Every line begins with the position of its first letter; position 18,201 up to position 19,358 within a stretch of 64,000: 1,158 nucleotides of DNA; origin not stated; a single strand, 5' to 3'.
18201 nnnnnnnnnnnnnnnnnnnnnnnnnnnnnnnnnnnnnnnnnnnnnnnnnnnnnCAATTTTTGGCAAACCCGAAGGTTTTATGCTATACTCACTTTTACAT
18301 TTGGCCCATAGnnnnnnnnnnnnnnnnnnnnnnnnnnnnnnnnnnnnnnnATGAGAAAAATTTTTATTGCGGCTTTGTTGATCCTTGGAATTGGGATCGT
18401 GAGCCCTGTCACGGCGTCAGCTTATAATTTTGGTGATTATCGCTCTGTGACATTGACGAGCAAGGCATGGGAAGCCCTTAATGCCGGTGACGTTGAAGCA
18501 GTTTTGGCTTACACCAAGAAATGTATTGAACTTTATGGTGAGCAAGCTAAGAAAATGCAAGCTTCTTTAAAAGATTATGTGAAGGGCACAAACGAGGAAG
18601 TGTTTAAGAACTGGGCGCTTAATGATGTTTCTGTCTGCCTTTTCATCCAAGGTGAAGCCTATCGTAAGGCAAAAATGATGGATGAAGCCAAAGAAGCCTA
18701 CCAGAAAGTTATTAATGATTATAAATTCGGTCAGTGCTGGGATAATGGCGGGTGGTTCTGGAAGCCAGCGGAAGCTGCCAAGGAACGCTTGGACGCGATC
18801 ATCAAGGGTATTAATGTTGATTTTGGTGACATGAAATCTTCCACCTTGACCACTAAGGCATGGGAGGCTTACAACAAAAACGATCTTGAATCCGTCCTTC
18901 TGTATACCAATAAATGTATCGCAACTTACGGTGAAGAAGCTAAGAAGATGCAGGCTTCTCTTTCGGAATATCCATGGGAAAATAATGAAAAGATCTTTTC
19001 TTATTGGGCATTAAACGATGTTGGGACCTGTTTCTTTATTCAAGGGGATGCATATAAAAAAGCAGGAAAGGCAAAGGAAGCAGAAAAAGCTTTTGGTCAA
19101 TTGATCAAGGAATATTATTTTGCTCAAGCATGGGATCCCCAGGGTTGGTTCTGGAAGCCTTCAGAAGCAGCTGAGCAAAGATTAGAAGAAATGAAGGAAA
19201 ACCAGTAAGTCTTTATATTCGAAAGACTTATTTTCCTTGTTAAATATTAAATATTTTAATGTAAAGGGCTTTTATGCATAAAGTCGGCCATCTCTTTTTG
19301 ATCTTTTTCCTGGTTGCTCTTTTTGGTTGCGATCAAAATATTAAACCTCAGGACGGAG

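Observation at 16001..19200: Unannotated ~130-aa helical domain present three times across two adjacent secreted proteins, once fused to a glycoside hydrolase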

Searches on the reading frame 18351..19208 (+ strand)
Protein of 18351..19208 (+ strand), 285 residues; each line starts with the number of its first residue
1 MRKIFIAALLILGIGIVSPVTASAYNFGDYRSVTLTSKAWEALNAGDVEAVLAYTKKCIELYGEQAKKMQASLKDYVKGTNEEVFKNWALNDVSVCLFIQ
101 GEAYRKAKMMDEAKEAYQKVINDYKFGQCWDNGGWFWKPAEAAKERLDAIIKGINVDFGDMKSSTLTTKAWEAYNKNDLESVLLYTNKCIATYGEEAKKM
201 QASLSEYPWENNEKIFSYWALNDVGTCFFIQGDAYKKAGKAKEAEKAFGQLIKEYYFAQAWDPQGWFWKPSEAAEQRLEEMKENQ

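Call 3: search_protein_families(library=pfam, proteins=[window:18351-19208:+], max_evalue=1)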
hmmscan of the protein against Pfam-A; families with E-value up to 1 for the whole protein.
window:18351-19208:+ (285 aa): 13 families
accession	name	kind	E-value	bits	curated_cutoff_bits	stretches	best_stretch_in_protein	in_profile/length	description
PF13174.12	TPR_6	-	5.8e-10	39.6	26.3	2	96-124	2-30/33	Tetratricopeptide repeat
PF07719.23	TPR_2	-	1.9e-07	31.1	27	2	96-121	3-28/34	Tetratricopeptide repeat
PF00515.34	TPR_1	-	9.6e-05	22.5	27.8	1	98-121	5-28/34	Tetratricopeptide repeat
PF13181.12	TPR_8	-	0.0001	22.6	25.7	1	98-121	5-28/34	Tetratricopeptide repeat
PF04708.17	Pox_F16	-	0.0012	18.8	30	1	156-192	39-75/215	Poxvirus F16 protein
PF22379.2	MCM10_OB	-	0.012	15.8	27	0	211-244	61-99/130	MCM10 OB-fold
PF13424.12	TPR_12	-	0.013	16.1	30.1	0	95-122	46-73/77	Tetratricopeptide repeat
PF13428.12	TPR_14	-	0.014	16.5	23.5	0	232-255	8-31/44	Tetratricopeptide repeat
PF01535.26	PPR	-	0.023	15.4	25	0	233-254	8-29/31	PPR repeat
PF13432.12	TPR_16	-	0.029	15.3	32.7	1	231-261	3-34/65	Tetratricopeptide repeat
PF15948.10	DUF4756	-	0.035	14.5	25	1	102-191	19-107/158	Domain of unknown function (DUF4756)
PF01522.26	Polysacc_deac_1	-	0.15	12.4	23.1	0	33-71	18-56/124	Polysaccharide deacetylase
PF09976.15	TPR_21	-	0.37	10.9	25.5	0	100-124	152-176/193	Tetratricopeptide repeat-like domain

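Call 4: search_protein_families(library=ncbifam, proteins=[window:18351-19208:+], max_evalue=1)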
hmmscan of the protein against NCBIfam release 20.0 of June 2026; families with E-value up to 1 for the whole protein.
window:18351-19208:+ (285 aa): 8 families
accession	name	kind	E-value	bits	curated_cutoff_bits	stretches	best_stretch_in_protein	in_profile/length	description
NF045468.1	Opp5A_nikA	equivalog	0.0011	17.5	600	1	138-207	411-479/488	nickel ABC transporter substrate-binding protein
NF002725.1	PRK02603.1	equivalog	0.0029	17.6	143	1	24-122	45-141/173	photosystem I assembly protein Ycf3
TIGR02795.1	tol_pal_ybgF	equivalog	0.0086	16.7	90.1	1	98-124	43-69/119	tol-pal system protein YbgF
NF052415.1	T3SS_chap_SctY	equivalog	0.039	14.5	70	0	95-121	78-104/106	type III secretion apparatus assembly chaperone SctY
NF007407.0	PRK09940.1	equivalog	0.043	13.4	348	0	81-122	144-183/253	transcriptional regulator YdeO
NF008151.0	PRK10903.1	equivalog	0.059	12.8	308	1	34-112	14-91/190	peptidylprolyl isomerase A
TIGR00756.2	PPR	repeat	0.094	12.9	20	0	103-119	9-25/35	pentatricopeptide repeat protein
TIGR00268.2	TIGR00268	equivalog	0.93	8.7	150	0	32-114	26-110/259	ATP-dependent sacrificial sulfur transferase LarE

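Call 8: find_homologous_proteins(query=window:18351-19208:+, max_evalue=0.001)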
Query window:18351-19208:+ (285 aa): 1519 proteins with E <= 0.001 among 3564 candidates; the best 120 are listed.
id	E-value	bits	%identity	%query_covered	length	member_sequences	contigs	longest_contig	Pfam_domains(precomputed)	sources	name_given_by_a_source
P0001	1.1e-276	932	87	99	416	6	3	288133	PF15948.11,PF00515.35,PF04708.18,PF13424.13,PF13181.13,PF07719.24,PF13174.13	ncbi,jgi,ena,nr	ncbi:MAG TPA: tetratricopeptide repeat protein [Candidatus Omnitrophota bacterium]|nr:tetratricopept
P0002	2.5e-237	803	75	99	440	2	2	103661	PF07719.24,PF13174.13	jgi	-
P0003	4.9e-223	756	73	99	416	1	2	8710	PF00515.35,PF13181.13,PF07719.24,PF13174.13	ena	-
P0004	1.1e-222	755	77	91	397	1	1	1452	PF00515.35,PF04708.18,PF06782.17,PF13181.13,PF07719.24,PF13174.13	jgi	jgi:tetratricopeptide (TPR) repeat protein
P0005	7.7e-221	749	74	91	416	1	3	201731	PF13424.13,PF13181.13,PF07719.24,PF13174.13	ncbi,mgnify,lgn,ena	mgnify:CR=1 FL=1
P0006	1.1e-199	680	68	91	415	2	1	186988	PF25051.2,PF00515.35,PF13181.13,PF07719.24,PF13174.13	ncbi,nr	ncbi:MAG: tetratricopeptide repeat protein [Candidatus Aceula meridiana]|nr:tetratricopeptide repeat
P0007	2.2e-174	597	59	92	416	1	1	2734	PF07719.24,PF13174.13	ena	-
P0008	4.4e-165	566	59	90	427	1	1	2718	PF00515.35,PF13424.13,PF13428.13,PF13181.13,PF07719.24,PF13174.13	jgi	jgi:tetratricopeptide (TPR) repeat protein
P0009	2.1e-159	547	58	91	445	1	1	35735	PF00515.35,PF13424.13,PF13181.13,PF07719.24,PF13174.13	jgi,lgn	-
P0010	3.7e-158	543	50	100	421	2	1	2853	PF09976.16,PF00515.35,PF13432.13,PF13181.13,PF07719.24,PF13174.13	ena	-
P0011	4.3e-158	543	50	92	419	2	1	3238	PF09976.16,PF00515.35,PF13424.13,PF13432.13,PF13428.13,PF13181.13,PF07719.24,PF13174.13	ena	-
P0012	4.0e-157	540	49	100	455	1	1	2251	PF09976.16,PF00515.35,PF13424.13,PF13432.13,PF13181.13,PF07719.24,PF13174.13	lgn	-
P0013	9.6e-155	532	50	92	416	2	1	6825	PF00515.35,PF13424.13,PF13176.13,PF07719.24,PF13174.13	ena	-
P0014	2.9e-154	531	58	90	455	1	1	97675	PF00515.35,PF13424.13,PF13181.13,PF07719.24,PF13174.13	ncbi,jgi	-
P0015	2.3e-151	521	60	90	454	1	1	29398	PF00515.35,PF13424.13,PF13181.13,PF07719.24,PF13174.13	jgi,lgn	-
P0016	1.3e-149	515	50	97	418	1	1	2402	PF13174.13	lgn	-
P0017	1.9e-148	512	78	100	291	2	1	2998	PF07719.24,PF13174.13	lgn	-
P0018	1.8e-145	502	76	100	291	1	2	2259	PF07719.24,PF13174.13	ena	-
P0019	2.1e-140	485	49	93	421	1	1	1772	PF00515.35,PF13424.13,PF13432.13,PF13428.13,PF13181.13,PF07719.24,PF13174.13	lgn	-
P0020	1.6e-139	482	45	98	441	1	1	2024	PF21545.4,PF00515.35,PF13424.13,PF13428.13,PF13181.13,PF07719.24,PF13174.13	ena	-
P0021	2.4e-138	478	73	99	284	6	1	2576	PF13181.13,PF07719.24,PF13174.13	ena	-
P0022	2.8e-136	472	70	99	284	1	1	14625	PF13181.13,PF07719.24,PF13174.13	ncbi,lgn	-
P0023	1.3e-133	463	69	99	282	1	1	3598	PF00515.35,PF07719.24,PF13174.13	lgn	-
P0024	1.9e-133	462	70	99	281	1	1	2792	PF00515.35,PF07719.24,PF13174.13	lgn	-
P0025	2.5e-133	462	69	99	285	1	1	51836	PF00515.35,PF13428.13,PF07719.24,PF13174.13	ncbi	-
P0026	5.6e-133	461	54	92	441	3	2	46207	PF00515.35,PF13432.13,PF13181.13,PF07719.24,PF13174.13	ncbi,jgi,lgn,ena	-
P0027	6.6e-133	461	48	92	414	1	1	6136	PF00515.35,PF13424.13,PF13428.13,PF13181.13,PF07719.24,PF13174.13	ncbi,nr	ncbi:MAG: tetratricopeptide repeat protein [Candidatus Omnitrophica bacterium]|nr:tetratricopeptide 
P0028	8.5e-133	460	70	99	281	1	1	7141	PF00515.35,PF07719.24,PF13174.13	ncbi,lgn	-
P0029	2.6e-132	459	47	90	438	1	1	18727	PF14559.13,PF23300.4,PF00515.35,PF13424.13,PF13432.13,PF13428.13,PF13181.13,PF07719.24,PF13174.13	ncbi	-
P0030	4.2e-130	451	68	99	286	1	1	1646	PF00515.35,PF13424.13,PF07719.24,PF13174.13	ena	-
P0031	1.1e-129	450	68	98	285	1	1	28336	PF00515.35,PF13181.13,PF07719.24,PF13174.13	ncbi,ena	-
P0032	4.1e-129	448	70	99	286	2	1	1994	PF00515.35,PF13424.13,PF13181.13,PF07719.24,PF13174.13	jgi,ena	-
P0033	7.6e-129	447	68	99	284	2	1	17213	PF00515.35,PF13424.13,PF13181.13,PF07719.24,PF13174.13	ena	-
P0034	2.3e-128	446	67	98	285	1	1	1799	PF00515.35,PF07719.24,PF13174.13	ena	-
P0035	4.2e-128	445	67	99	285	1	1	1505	PF13181.13,PF07719.24,PF13174.13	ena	-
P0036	4.3e-128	445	45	90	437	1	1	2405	PF00515.35,PF13424.13,PF13432.13,PF13428.13,PF13181.13,PF07719.24,PF13174.13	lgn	-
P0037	1.2e-127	443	68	98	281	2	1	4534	PF00515.35,PF07719.24,PF13174.13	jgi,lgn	-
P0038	3.2e-127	442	68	96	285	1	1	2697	PF00515.35,PF13181.13,PF07719.24,PF13174.13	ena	-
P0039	3.3e-127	442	67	100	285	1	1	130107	PF07719.24,PF13174.13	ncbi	-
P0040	3.7e-127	442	67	99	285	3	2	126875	PF00515.35,PF13424.13,PF13181.13,PF07719.24,PF13174.13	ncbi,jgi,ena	-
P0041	4.0e-126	438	67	99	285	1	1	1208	PF00515.35,PF13181.13,PF07719.24,PF13174.13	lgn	-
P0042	5.1e-126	438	66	100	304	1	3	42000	PF07719.24,PF13174.13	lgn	-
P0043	1.5e-125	436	64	99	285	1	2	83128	PF00515.35,PF13181.13,PF07719.24,PF13174.13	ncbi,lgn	-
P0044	3.8e-125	435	67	99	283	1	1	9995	PF07719.24,PF13174.13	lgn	-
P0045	5.8e-125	435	67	100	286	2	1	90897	PF00515.35,PF07719.24,PF13174.13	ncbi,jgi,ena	-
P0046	6.0e-125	434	65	99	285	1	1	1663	PF00515.35,PF13181.13,PF07719.24,PF13174.13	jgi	jgi:tetratricopeptide (TPR) repeat protein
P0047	1.1e-124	434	65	100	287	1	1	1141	PF00515.35,PF13424.13,PF13181.13,PF07719.24,PF13174.13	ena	-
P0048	2.1e-124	433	69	93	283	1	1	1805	PF00515.35,PF07719.24,PF13174.13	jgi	-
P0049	2.8e-124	432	67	99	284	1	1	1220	PF00515.35,PF13181.13,PF07719.24,PF13174.13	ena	-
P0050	8.5e-124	431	66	99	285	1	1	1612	PF13181.13,PF07719.24,PF13174.13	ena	-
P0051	1.5e-123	430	67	97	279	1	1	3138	PF00515.35,PF13181.13,PF07719.24,PF13174.13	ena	-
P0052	4.9e-123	428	68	92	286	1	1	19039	PF00515.35,PF13181.13,PF07719.24,PF13174.13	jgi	jgi:tetratricopeptide (TPR) repeat protein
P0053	8.7e-123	427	64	99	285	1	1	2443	PF13181.13,PF07719.24,PF13174.13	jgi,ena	-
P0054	9.3e-123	427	66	99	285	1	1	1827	PF00515.35,PF13181.13,PF07719.24,PF13174.13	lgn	-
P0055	1.1e-122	427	67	99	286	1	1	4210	PF00515.35,PF13181.13,PF07719.24,PF13174.13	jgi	-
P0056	2.1e-122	426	68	94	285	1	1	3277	PF00515.35,PF13181.13,PF07719.24,PF13174.13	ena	-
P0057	3.0e-122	426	67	96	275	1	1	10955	PF00515.35,PF13181.13,PF07719.24,PF13174.13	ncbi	-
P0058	4.7e-122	425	68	93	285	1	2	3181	PF07719.24,PF13174.13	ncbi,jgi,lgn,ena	-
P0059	5.9e-122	425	64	99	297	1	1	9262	PF00515.35,PF13181.13,PF07719.24,PF13174.13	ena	-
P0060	6.9e-122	424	66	99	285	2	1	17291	PF00515.35,PF13424.13,PF13181.13,PF07719.24,PF13174.13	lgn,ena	-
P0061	2.4e-121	423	65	97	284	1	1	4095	PF00515.35,PF13181.13,PF07719.24,PF13174.13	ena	-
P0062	2.5e-121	423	66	99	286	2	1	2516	PF00515.35,PF13181.13,PF07719.24,PF13174.13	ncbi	-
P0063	5.8e-121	421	63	98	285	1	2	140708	PF00515.35,PF13181.13,PF07719.24,PF13174.13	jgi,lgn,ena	-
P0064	8.5e-121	421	46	88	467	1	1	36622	PF00515.35,PF13424.13,PF13432.13,PF13428.13,PF13181.13,PF07719.24,PF13174.13,PF13374.13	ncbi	-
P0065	1.4e-120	420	64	100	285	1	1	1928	PF13424.13,PF07719.24,PF13174.13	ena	-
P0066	1.4e-120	420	50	99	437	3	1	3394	PF00515.35,PF13181.13,PF07719.24,PF13174.13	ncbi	-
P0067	1.7e-120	420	64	99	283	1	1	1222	PF00515.35,PF07719.24,PF13174.13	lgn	-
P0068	2.2e-120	419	65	100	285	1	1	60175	PF07719.24,PF13174.13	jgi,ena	-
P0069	2.7e-120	419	63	98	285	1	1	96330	PF00515.35,PF13424.13,PF13181.13,PF07719.24,PF13174.13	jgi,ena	-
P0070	2.8e-120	419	65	100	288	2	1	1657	PF00515.35,PF13424.13,PF13181.13,PF07719.24,PF13174.13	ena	-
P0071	3.1e-120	419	65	99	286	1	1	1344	PF00515.35,PF04708.18,PF13181.13,PF07719.24,PF13174.13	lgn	-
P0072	4.5e-120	418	65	99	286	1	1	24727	PF00515.35,PF13181.13,PF07719.24,PF13174.13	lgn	-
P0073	5.7e-120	418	63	98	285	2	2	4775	PF07719.24,PF13174.13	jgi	jgi:tetratricopeptide (TPR) repeat protein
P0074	7.1e-120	418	64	99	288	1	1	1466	PF13174.13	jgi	jgi:tetratricopeptide (TPR) repeat protein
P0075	8.4e-120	418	64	99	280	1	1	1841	PF00515.35,PF13181.13,PF07719.24,PF13174.13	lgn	-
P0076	1.8e-119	417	63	99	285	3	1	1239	PF13181.13,PF07719.24,PF13174.13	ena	-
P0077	1.8e-119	416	64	99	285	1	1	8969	PF13181.13,PF07719.24,PF13174.13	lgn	-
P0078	2.0e-119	416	65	99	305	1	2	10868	PF00515.35,PF07719.24,PF13174.13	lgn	-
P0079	2.1e-119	416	63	99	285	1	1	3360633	PF07719.24,PF13174.13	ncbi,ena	-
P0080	4.0e-119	415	64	99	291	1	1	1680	PF00515.35,PF13181.13,PF07719.24,PF13174.13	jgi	-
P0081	4.2e-119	415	62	99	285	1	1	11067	PF00515.35,PF13181.13,PF07719.24,PF13174.13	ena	-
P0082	6.0e-119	415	63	99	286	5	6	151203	PF00515.35,PF13181.13,PF07719.24,PF13174.13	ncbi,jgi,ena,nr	ncbi:MAG TPA: tetratricopeptide repeat protein [Candidatus Omnitrophota bacterium]|jgi:tetratricopep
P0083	6.7e-119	415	64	98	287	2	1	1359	PF00515.35,PF07719.24,PF13174.13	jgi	jgi:tetratricopeptide (TPR) repeat protein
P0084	6.9e-119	415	63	99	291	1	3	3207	PF00515.35,PF13181.13,PF07719.24,PF13174.13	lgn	-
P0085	9.4e-119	414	63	99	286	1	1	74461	PF13424.13,PF07719.24,PF13174.13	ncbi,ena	-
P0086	1.1e-118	414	63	100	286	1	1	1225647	PF00515.35,PF13424.13,PF13181.13,PF07719.24,PF13174.13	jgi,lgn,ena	-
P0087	1.2e-118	414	64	99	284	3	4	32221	PF00515.35,PF13181.13,PF07719.24,PF13174.13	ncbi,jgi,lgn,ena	-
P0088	1.3e-118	414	63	99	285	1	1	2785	PF00515.35,PF13424.13,PF13181.13,PF07719.24,PF13174.13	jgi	-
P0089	2.1e-118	413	63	100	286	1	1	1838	PF13181.13,PF07719.24,PF13174.13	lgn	-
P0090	2.3e-118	413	63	99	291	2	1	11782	PF13181.13,PF07719.24,PF13174.13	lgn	-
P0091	2.5e-118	413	65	97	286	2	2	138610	PF13181.13,PF07719.24,PF13174.13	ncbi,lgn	-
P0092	2.6e-118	413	63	99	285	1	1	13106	PF00515.35,PF13424.13,PF13181.13,PF07719.24,PF13174.13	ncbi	-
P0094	4.2e-118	412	65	100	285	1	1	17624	PF13181.13,PF07719.24,PF13174.13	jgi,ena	-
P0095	4.7e-118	412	63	99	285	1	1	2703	PF13181.13,PF07719.24,PF13174.13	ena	-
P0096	5.2e-118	412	63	99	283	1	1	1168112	PF00515.35,PF13424.13,PF13181.13,PF07719.24,PF13174.13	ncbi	ncbi:MAG: tetratricopeptide repeat protein [Candidatus Omnitrophota bacterium]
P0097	7.0e-118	411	63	99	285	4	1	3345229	PF07719.24,PF13174.13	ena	-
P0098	8.0e-118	411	62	99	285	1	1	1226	PF00515.35,PF13181.13,PF07719.24,PF13174.13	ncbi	-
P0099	1.2e-117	410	64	95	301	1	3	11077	PF00515.35,PF13181.13,PF07719.24,PF13174.13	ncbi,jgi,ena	-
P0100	1.3e-117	410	62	99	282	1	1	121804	PF04708.18,PF07719.24,PF13174.13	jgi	jgi:tetratricopeptide (TPR) repeat protein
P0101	1.4e-117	410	65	99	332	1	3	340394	PF00515.35,PF13181.13,PF07719.24,PF13174.13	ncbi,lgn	-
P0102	1.6e-117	410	62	100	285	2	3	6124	PF00515.35,PF13424.13,PF13181.13,PF07719.24,PF13174.13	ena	-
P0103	2.1e-117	410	62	99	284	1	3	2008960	PF00515.35,PF13181.13,PF07719.24,PF13174.13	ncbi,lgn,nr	ncbi:MAG: tetratricopeptide repeat protein [Candidatus Omnitrophica bacterium]|nr:tetratricopeptide 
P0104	2.4e-117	410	65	99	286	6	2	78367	PF13181.13,PF07719.24,PF13174.13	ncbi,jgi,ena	-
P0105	2.5e-117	409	63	97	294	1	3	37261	PF00515.35,PF13181.13,PF07719.24,PF13174.13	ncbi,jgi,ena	-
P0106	2.6e-117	409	64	100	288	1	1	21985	PF00515.35,PF13424.13,PF13181.13,PF07719.24,PF13174.13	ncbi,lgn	-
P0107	2.9e-117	409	62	99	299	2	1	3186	PF13432.13,PF13181.13,PF07719.24,PF13174.13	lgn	-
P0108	2.9e-117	409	64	98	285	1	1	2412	PF00515.35,PF13181.13,PF07719.24,PF13174.13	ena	-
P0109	3.0e-117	409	63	98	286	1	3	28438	PF00515.35,PF13181.13,PF07719.24,PF13174.13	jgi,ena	-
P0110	4.1e-117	409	63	99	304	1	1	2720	PF00515.35,PF13181.13,PF07719.24,PF13174.13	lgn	-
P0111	5.2e-117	408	63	99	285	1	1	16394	PF00515.35,PF07719.24,PF13174.13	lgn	-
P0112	5.9e-117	408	63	99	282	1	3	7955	PF07719.24,PF13174.13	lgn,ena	-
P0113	5.9e-117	408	63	99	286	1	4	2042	PF07719.24,PF13174.13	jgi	-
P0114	7.0e-117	408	66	94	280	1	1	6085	PF00515.35,PF13181.13,PF07719.24,PF13174.13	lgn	-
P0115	8.6e-117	408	67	91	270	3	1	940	PF00515.35,PF13181.13,PF07719.24,PF13174.13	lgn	-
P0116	1.1e-116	407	61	99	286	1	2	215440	PF00515.35,PF13181.13,PF07719.24,PF13174.13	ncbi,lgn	-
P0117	1.4e-116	407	63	99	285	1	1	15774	PF00515.35,PF13181.13,PF07719.24,PF13174.13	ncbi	-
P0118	1.6e-116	407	64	99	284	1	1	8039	PF00515.35,PF13181.13,PF07719.24,PF13174.13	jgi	jgi:tetratricopeptide (TPR) repeat protein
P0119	1.6e-116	407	65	99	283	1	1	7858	PF00515.35,PF13181.13,PF07719.24,PF13174.13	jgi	jgi:hypothetical protein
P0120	1.9e-116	407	63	93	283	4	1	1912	PF00515.35,PF13428.13,PF13181.13,PF07719.24,PF13174.13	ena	-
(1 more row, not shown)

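Call 16: find_encoding_contigs(protein=P0001, flank=10000, max_places=4)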
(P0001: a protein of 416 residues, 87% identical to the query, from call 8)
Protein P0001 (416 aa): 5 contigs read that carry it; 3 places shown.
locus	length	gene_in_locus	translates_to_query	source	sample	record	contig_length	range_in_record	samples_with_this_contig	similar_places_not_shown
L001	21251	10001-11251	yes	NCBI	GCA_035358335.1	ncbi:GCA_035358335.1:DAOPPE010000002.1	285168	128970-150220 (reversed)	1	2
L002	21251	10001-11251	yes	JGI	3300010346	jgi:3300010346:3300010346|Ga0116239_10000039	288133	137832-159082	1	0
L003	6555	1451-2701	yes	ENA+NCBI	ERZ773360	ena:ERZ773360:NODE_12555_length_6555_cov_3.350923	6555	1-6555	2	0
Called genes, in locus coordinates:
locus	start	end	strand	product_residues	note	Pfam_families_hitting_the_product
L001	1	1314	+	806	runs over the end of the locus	PF06165:GH94_b-supersand, PF17167:Glyco_hydro_94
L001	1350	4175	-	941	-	-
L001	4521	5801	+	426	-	PF01547:SBP_bac_1, PF13416:SBP_bac_8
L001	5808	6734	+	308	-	PF00528:BPD_transp_1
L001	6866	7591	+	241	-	PF00528:BPD_transp_1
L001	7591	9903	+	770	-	PF13174:TPR_6 (faint), PF02836:Glyco_hydro_2_C, PF03198:Glyco_hydro_72 (faint), PF26410:GH5_mannosidase (weak)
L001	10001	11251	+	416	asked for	PF04708:Pox_F16 (faint), PF13424:TPR_12 (faint), PF00515:TPR_1 (faint), PF07719:TPR_2 (faint), PF13181:TPR_8 (faint), PF15948:DUF4756 (faint), PF13174:TPR_6 (weak)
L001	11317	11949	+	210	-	-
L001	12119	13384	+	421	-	-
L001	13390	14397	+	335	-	PF00356:LacI, PF00532:Peripla_BP_1, PF13407:Peripla_BP_4, PF13377:Peripla_BP_3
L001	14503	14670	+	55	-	-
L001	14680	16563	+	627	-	PF01134:GIDA, PF12831:FAD_oxidored, PF21680:GIDA_C_1st, PF13932:SAM_GIDA_C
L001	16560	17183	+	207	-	PF02581:TMP-TENI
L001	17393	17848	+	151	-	PF02675:AdoMet_dc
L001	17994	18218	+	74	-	-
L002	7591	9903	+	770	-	PF13174:TPR_6 (faint), PF02836:Glyco_hydro_2_C, PF03198:Glyco_hydro_72 (faint), PF26410:GH5_mannosidase (weak)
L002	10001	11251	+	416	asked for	PF04708:Pox_F16 (faint), PF13424:TPR_12 (faint), PF00515:TPR_1 (faint), PF07719:TPR_2 (faint), PF13181:TPR_8 (faint), PF15948:DUF4756 (faint), PF13174:TPR_6 (weak)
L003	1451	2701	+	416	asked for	PF04708:Pox_F16 (faint), PF13424:TPR_12 (faint), PF00515:TPR_1 (faint), PF07719:TPR_2 (faint), PF13181:TPR_8 (faint), PF15948:DUF4756 (faint), PF13174:TPR_6 (weak)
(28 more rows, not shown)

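Call 19: predict_structure(alignment_id=A2)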
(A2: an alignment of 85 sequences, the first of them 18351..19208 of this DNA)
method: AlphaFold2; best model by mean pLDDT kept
length: 285 residues; sequences in the alignment: 85
mean_pLDDT: 88.8   pTM: 0.63
mean pLDDT of the five models: 88.8, 88.3, 88.1, 86.7, 86.2
residues with pLDDT >= 90: 209; 70-90: 47; 50-70: 9; < 50: 20
segments of 3 or more residues with pLDDT < 50: 1-3, 7-22
pLDDT, mean of each block of 10 residues (from residue 1): 47 41 76 95 92 98 98 93 92 97 93 97 94 77 90 76 91 93 95 94 95 92 98 97 98 97 87 97 81
secondary structure, 60 per line:
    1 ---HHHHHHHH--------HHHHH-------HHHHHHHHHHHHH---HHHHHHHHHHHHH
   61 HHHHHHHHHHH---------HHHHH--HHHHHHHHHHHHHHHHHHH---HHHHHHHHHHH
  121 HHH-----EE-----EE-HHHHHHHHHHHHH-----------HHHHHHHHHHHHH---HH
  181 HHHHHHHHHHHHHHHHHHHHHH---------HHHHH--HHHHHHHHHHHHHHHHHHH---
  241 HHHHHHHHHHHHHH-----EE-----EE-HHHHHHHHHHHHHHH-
elements in order: H4-11 H20-24 H32-44 H48-71 H81-85 H88-106 H110-123 H139-151 H163-175 H179-202 H212-216 H219-237 H241-254 H270-284
